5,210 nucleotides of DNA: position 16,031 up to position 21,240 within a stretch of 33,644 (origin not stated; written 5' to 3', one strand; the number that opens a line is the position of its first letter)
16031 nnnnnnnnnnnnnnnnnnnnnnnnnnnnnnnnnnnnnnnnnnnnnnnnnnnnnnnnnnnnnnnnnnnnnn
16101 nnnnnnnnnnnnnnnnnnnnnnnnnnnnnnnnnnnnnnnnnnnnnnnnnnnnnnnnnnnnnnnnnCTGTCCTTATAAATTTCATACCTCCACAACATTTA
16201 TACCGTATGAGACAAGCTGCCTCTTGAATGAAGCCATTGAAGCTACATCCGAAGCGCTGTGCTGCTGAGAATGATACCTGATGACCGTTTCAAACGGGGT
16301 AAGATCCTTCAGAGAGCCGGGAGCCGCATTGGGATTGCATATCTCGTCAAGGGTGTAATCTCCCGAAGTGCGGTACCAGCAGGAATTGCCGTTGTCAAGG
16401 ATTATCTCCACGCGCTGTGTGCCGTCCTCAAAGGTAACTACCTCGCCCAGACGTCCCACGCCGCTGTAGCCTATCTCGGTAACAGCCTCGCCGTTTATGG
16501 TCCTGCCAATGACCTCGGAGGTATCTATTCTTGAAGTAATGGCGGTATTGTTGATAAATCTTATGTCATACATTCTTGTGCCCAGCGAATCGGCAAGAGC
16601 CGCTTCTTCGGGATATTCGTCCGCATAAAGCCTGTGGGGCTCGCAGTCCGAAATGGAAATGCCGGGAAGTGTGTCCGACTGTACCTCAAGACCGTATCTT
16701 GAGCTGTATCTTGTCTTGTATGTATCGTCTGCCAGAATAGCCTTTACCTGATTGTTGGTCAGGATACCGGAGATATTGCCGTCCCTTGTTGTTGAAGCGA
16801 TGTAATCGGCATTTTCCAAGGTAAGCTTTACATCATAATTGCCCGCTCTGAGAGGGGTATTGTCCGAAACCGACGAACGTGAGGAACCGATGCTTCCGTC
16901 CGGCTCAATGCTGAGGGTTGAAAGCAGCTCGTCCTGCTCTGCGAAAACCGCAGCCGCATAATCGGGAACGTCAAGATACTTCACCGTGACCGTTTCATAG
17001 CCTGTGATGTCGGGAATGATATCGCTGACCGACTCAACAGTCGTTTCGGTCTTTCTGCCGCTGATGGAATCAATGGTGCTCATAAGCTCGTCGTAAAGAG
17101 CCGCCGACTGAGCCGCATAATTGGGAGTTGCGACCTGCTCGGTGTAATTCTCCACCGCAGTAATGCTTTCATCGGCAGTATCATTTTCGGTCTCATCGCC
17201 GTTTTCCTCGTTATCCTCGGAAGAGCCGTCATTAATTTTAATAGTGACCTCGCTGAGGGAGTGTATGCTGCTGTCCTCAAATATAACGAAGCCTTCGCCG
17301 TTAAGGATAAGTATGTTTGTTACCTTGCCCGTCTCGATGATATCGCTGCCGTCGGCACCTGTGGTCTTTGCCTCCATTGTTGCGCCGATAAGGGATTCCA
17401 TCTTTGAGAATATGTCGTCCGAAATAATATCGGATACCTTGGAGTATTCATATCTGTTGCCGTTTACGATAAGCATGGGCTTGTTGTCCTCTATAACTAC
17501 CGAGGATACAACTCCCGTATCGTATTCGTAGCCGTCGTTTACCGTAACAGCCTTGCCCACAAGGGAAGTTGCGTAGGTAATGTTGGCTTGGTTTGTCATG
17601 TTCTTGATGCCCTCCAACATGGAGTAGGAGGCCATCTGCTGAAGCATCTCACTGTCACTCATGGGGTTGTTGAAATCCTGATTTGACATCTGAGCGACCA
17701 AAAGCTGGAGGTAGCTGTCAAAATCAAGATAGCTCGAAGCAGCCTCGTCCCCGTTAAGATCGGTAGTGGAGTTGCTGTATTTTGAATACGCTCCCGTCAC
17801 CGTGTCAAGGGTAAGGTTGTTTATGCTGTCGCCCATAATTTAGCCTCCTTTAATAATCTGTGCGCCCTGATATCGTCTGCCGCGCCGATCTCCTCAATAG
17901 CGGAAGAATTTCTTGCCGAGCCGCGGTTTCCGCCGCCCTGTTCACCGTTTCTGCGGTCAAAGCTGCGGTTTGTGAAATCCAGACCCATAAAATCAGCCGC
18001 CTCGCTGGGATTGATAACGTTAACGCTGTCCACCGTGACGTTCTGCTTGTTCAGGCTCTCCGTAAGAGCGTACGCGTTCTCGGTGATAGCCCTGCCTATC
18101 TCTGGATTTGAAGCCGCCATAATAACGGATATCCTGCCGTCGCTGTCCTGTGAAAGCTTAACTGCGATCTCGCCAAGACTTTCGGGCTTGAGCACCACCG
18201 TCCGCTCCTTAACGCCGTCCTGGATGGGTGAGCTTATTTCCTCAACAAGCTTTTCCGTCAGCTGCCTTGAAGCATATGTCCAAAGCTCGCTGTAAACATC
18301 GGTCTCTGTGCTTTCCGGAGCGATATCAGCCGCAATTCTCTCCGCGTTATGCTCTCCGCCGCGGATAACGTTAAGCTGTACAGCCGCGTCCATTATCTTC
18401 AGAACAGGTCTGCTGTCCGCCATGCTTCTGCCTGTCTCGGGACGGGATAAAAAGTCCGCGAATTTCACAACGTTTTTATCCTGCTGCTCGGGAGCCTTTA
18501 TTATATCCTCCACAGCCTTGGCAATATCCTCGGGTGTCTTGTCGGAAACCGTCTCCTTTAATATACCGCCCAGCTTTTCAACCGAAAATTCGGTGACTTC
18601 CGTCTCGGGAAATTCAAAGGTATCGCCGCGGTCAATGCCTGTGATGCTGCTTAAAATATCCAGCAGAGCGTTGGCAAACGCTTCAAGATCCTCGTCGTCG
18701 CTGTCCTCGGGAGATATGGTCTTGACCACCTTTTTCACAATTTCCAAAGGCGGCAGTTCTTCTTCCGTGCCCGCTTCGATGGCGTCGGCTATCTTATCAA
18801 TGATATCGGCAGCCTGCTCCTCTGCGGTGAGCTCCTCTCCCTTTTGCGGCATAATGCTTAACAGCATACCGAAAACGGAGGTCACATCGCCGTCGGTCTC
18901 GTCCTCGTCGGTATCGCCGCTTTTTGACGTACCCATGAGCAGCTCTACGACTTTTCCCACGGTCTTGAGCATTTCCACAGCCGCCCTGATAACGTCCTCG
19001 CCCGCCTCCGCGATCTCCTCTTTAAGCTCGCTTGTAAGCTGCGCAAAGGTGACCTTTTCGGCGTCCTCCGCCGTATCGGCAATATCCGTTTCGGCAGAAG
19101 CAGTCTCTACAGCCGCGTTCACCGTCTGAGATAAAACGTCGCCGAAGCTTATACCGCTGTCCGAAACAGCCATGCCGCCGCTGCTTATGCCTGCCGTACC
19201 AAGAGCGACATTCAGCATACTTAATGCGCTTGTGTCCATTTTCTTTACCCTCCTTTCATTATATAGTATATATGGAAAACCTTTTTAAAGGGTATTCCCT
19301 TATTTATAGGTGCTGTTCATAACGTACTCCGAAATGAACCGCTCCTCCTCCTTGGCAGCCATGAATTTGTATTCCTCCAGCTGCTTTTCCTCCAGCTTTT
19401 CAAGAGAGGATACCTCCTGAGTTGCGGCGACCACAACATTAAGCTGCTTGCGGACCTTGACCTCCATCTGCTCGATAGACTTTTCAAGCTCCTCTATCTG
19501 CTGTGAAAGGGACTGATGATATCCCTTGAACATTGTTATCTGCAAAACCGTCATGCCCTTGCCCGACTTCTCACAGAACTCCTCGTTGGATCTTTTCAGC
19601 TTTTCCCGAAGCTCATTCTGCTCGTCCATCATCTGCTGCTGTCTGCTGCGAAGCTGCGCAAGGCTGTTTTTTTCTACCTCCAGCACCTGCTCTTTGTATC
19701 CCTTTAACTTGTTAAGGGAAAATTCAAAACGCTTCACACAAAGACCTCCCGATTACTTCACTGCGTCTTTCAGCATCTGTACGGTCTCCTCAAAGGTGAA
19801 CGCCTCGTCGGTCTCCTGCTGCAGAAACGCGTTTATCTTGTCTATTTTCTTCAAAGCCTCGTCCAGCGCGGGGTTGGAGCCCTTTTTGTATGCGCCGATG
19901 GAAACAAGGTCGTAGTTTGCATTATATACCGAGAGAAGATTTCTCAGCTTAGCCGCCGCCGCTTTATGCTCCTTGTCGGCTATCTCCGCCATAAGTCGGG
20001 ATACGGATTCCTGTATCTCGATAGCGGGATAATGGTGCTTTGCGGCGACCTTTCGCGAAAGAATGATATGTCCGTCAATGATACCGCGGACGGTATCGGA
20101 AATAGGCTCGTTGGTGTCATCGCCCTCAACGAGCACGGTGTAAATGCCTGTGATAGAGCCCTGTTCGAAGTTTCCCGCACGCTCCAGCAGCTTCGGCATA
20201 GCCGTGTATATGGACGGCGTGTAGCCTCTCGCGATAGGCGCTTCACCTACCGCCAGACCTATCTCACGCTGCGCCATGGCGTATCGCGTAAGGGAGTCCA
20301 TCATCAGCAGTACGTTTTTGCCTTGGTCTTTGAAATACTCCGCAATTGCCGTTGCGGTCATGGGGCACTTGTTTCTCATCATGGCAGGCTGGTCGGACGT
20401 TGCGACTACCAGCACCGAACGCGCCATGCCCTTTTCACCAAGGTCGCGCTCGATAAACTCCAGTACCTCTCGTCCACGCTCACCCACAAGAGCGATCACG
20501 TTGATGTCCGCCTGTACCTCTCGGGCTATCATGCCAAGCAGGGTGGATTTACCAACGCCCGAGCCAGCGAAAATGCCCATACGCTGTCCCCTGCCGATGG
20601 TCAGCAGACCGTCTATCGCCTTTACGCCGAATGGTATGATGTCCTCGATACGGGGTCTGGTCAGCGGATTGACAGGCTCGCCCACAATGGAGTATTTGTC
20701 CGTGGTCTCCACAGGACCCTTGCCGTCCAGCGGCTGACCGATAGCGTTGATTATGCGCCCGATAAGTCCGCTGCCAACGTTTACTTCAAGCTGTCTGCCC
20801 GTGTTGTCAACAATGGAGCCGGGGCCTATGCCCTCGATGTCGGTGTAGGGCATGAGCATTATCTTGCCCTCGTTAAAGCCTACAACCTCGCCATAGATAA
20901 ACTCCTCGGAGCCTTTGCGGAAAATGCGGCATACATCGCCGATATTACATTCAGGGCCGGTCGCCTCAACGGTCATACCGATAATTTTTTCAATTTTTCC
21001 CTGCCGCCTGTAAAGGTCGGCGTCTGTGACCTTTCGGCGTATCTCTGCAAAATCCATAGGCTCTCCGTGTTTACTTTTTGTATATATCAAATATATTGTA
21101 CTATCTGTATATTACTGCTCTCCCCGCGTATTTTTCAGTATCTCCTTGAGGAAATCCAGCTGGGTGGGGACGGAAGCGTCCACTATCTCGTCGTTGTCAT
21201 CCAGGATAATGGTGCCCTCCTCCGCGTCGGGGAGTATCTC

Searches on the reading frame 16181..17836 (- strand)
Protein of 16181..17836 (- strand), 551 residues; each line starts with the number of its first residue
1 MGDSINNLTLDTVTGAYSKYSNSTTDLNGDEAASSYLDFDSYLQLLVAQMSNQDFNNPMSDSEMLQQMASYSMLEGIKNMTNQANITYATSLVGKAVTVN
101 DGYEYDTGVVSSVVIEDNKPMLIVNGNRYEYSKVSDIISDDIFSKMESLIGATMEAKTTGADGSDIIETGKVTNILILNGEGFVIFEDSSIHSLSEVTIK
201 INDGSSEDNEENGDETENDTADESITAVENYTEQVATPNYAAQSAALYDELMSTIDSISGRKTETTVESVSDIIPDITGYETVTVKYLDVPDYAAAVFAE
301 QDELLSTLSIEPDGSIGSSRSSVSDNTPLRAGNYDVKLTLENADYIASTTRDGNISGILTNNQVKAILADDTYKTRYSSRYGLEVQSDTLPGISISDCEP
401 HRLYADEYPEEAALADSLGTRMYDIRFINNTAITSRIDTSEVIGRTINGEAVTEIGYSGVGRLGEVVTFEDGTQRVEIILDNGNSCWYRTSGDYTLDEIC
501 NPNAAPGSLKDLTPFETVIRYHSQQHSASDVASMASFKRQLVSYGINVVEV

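Call 7: search_protein_families(library=pfam, proteins=[window:16181-17836:-], max_evalue=0.001)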
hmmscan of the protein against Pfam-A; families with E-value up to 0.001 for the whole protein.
window:16181-17836:- (551 aa): 2 families
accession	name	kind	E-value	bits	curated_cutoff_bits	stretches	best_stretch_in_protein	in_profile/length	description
PF03963.19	FlgD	-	1.3e-14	54.5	27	1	18-83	7-72/75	Flagellar hook capping protein - N-terminal region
PF13861.12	FLgD_tudor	-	0.00046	20.8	26.9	0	89-134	6-57/58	FlgD Tudor-like domain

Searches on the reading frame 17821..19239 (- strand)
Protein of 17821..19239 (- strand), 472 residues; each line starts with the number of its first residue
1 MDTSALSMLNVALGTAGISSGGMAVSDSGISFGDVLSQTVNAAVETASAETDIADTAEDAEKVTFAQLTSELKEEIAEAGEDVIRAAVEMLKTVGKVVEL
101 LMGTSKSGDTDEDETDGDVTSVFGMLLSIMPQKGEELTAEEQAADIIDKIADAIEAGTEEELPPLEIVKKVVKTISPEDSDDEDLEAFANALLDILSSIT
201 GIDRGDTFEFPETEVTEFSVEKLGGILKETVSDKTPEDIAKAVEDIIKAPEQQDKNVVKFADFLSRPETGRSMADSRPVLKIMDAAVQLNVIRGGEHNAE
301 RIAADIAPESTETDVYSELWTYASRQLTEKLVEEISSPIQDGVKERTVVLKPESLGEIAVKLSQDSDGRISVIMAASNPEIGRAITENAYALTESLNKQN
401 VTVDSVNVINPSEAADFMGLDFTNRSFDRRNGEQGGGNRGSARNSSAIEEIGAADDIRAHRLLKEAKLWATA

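Call 7: search_protein_families(library=pfam, proteins=[window:17821-19239:-], max_evalue=0.001)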
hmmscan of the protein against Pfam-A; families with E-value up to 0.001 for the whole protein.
window:17821-19239:- (472 aa): 1 family
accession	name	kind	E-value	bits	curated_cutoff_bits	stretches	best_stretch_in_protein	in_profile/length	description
PF02120.21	Flg_hook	-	4.8e-12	46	29.8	1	336-408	5-76/85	Flagellar hook-length control protein FliK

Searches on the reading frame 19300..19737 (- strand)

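Call 7: search_protein_families(library=pfam, proteins=[window:19300-19737:-], max_evalue=0.001)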
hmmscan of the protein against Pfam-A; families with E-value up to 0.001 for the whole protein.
window:19300-19737:- (145 aa): 2 families
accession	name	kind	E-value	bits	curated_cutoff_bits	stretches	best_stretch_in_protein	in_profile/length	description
PF02050.21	FliJ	-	9.2e-11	42.5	28.4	1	22-140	3-120/123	Flagellar FliJ protein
PF16789.10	YscO-like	-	0.00037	21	27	1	15-131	20-130/161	YscO-like protein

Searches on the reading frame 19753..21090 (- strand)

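Call 8: search_protein_families(library=pfam, proteins=[window:19753-21090:-], max_evalue=0.001)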
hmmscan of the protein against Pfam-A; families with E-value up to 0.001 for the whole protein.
window:19753-21090:- (445 aa): 4 families
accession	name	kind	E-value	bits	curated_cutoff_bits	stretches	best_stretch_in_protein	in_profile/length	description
PF00006.31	ATP-synt_ab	-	1.5e-89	299.7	29.5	1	155-364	1-213/213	ATP synthase alpha/beta family, nucleotide-binding domain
PF18269.6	T3SS_ATPase_C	-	1.5e-28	98.9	22.7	1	372-441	2-71/72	T3SS EscN ATPase C-terminal domain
PF02874.29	ATP-synt_ab_N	-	1.1e-06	29.5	20.9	1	34-98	2-69/69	ATP synthase alpha/beta family, beta-barrel domain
PF00005.33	ABC_tran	-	0.00011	23.2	25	1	163-203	6-46/137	ABC transporter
